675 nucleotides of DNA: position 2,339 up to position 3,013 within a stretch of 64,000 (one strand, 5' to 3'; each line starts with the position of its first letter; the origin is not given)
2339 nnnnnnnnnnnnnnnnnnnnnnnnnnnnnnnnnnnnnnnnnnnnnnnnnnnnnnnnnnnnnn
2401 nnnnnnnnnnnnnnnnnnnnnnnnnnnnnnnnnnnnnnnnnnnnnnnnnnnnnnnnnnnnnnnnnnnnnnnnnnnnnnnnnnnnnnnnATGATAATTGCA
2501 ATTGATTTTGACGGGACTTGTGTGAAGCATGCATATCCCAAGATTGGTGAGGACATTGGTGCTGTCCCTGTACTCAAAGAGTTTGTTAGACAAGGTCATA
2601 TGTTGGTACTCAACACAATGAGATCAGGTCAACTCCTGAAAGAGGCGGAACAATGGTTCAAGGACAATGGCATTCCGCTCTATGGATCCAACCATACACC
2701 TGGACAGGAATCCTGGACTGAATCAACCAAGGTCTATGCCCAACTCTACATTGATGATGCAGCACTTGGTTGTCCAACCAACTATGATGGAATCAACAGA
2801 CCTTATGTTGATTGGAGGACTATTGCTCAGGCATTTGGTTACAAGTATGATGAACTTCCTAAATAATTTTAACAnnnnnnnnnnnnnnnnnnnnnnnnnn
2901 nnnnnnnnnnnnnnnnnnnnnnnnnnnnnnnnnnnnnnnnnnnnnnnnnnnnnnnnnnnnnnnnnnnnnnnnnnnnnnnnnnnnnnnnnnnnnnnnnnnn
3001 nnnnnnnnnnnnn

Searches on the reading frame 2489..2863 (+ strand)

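Call 15: search_protein_families(library=pfam, proteins=[window:2489-2863:+], max_evalue=0.01)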
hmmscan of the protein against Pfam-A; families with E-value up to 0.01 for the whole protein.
window:2489-2863:+ (125 aa): 0 families

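Call 23: search_protein_families(library=phrogs, proteins=[window:2489-2863:+], max_evalue=0.001)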
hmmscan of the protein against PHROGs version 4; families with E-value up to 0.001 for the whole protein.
window:2489-2863:+ (125 aa): 3 families
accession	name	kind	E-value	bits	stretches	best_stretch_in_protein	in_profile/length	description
phrog_1238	-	moron, auxiliary metabolic gene and host takeover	4.3e-28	98.9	1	1-114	23-130/155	phosphoheptose isomerase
phrog_24386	-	unknown function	2e-08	34.7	1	2-92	5-99/339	-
phrog_4256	-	unknown function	0.00021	22.2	1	1-91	12-94/141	-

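Call 51: search_protein_families(library=pfam, proteins=[window:2489-2863:+], max_evalue=0.01)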
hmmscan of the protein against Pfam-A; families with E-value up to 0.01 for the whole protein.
window:2489-2863:+ (125 aa): 0 families
